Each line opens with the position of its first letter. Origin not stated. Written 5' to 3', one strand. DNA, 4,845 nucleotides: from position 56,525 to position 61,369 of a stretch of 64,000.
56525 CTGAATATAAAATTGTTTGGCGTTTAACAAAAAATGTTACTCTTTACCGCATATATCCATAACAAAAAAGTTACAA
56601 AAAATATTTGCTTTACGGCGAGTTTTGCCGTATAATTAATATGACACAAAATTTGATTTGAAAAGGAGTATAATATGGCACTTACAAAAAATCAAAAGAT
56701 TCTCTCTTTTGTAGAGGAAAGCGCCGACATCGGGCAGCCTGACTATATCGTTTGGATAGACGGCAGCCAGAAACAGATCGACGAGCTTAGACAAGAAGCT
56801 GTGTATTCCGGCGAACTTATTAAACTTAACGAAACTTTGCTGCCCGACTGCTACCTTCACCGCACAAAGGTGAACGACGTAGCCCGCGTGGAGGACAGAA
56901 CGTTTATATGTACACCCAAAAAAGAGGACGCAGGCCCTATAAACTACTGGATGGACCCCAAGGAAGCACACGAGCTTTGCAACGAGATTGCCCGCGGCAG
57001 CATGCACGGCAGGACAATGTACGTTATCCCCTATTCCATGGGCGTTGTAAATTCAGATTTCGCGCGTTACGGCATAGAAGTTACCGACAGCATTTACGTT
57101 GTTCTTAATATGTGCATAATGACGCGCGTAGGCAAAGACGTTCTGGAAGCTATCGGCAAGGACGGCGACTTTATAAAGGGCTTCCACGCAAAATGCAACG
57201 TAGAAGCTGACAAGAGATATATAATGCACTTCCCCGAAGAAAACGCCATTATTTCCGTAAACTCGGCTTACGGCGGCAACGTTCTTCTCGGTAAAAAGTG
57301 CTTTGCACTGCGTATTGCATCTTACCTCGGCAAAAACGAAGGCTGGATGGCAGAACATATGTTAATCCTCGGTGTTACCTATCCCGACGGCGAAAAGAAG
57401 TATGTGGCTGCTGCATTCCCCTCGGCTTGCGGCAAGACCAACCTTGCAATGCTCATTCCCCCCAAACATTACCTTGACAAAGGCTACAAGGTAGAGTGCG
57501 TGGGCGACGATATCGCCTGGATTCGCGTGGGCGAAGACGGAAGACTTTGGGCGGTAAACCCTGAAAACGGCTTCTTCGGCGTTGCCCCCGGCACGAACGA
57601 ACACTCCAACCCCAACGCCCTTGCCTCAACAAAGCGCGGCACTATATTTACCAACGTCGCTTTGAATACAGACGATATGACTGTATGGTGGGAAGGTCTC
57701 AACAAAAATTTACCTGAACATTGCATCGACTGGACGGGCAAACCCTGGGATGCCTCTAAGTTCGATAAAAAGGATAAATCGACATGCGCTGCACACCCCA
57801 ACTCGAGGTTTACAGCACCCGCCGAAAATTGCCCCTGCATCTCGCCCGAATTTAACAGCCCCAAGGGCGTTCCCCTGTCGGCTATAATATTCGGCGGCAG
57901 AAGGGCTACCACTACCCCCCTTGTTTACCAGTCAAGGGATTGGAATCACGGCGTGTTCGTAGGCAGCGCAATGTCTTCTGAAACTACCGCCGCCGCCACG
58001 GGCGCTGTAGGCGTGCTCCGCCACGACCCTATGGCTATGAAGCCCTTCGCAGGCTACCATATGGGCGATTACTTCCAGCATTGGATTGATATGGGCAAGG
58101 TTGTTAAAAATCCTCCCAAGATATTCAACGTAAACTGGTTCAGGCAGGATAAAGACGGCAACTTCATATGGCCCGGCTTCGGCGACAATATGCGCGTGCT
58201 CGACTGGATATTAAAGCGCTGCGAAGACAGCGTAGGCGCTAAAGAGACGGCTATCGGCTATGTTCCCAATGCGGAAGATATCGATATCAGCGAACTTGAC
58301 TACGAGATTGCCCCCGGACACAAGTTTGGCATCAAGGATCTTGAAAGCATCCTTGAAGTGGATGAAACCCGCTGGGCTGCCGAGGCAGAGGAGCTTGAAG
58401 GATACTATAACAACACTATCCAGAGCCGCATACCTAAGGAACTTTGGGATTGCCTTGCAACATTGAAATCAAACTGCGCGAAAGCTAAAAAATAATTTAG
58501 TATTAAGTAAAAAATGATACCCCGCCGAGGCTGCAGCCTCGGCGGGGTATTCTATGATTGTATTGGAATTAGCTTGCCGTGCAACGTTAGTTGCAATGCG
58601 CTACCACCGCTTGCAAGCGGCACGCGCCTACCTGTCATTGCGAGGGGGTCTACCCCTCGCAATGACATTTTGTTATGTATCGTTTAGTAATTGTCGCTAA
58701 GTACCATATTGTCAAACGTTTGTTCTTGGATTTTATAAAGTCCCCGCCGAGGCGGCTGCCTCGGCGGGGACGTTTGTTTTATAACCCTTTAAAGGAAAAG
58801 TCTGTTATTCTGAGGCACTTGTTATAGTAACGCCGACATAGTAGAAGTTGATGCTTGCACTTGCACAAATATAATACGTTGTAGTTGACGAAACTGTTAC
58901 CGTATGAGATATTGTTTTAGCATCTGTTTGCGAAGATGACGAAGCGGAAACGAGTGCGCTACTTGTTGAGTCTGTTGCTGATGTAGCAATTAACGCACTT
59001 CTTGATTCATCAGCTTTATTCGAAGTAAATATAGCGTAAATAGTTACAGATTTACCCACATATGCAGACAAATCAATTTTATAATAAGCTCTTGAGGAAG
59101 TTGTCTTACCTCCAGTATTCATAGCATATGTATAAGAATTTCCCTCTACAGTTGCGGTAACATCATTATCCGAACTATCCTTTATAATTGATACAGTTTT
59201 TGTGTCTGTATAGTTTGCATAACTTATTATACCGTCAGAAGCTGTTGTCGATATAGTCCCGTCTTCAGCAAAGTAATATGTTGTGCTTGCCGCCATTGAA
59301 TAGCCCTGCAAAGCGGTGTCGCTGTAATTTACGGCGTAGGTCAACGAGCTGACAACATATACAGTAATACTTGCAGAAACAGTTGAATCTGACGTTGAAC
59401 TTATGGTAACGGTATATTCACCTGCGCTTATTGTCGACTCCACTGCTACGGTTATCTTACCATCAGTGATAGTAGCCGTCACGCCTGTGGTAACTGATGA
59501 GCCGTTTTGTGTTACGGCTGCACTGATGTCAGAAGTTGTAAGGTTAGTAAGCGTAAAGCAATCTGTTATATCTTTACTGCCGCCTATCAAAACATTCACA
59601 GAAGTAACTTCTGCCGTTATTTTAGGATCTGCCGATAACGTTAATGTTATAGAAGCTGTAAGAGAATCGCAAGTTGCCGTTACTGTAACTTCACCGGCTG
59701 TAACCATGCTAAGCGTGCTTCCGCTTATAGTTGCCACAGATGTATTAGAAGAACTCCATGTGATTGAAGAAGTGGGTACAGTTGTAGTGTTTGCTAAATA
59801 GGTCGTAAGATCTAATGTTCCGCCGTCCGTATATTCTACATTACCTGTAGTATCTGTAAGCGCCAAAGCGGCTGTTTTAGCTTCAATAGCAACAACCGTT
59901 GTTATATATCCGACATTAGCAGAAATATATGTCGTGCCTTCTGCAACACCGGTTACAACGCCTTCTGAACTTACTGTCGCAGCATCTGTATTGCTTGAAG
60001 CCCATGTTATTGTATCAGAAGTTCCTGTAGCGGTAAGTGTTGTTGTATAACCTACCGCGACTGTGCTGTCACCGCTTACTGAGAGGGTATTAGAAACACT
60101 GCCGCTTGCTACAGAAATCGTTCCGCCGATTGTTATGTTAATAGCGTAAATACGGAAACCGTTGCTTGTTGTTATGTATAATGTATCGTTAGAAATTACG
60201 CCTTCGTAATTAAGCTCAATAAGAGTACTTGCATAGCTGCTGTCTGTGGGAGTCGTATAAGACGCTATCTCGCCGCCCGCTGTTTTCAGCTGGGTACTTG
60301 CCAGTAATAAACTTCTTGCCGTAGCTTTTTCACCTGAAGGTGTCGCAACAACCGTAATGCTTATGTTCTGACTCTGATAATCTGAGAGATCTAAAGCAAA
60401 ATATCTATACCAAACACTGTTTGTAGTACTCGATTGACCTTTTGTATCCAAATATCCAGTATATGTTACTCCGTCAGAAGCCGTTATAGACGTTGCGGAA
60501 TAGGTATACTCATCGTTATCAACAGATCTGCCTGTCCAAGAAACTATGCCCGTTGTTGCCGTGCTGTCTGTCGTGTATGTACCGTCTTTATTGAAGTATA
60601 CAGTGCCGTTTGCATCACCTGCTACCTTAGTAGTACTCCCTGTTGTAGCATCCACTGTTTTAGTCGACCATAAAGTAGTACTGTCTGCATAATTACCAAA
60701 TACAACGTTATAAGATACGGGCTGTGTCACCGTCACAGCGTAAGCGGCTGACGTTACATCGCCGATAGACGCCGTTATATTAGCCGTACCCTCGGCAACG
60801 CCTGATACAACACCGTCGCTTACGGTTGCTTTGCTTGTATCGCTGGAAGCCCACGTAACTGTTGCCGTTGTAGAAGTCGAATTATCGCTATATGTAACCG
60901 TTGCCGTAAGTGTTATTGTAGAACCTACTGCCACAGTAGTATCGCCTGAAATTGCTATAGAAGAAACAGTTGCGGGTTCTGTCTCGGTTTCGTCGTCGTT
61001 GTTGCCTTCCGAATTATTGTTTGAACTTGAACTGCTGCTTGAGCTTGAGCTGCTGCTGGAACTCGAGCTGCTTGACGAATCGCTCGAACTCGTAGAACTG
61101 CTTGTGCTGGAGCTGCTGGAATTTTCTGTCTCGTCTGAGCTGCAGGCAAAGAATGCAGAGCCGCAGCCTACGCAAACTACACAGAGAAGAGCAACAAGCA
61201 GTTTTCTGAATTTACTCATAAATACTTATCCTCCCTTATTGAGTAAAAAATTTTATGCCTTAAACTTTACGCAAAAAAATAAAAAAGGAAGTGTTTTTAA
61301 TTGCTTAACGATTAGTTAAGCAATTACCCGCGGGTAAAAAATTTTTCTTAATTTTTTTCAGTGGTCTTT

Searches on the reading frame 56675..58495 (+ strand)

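Call 64: search_protein_families(library=pfam, proteins=[window:56675-58495:+], max_evalue=0.00001)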
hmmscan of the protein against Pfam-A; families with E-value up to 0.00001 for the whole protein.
window:56675-58495:+ (606 aa): 2 families
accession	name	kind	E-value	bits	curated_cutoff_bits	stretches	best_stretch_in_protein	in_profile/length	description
PF00821.23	PEPCK_GTP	-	7.1e-162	538.6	23.8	1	224-599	1-356/357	Phosphoenolpyruvate carboxykinase C-terminal P-loop domain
PF17297.7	PEPCK_N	-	9.4e-84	280.8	23.8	1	12-219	2-217/218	Phosphoenolpyruvate carboxykinase N-terminal domain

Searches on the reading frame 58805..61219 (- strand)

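Call 64: search_protein_families(library=pfam, proteins=[window:58805-61219:-], max_evalue=0.00001)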
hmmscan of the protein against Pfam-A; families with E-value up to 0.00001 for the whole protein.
window:58805-61219:- (804 aa): 2 families
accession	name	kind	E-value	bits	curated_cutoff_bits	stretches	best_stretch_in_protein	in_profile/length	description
PF02368.24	Big_2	-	4e-17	62.4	22.8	2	85-161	2-77/79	Bacterial Ig-like domain (group 2)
PF22359.2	Big-like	-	2.8e-09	37.5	27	1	405-447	4-46/48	Bacterial Ig-like domain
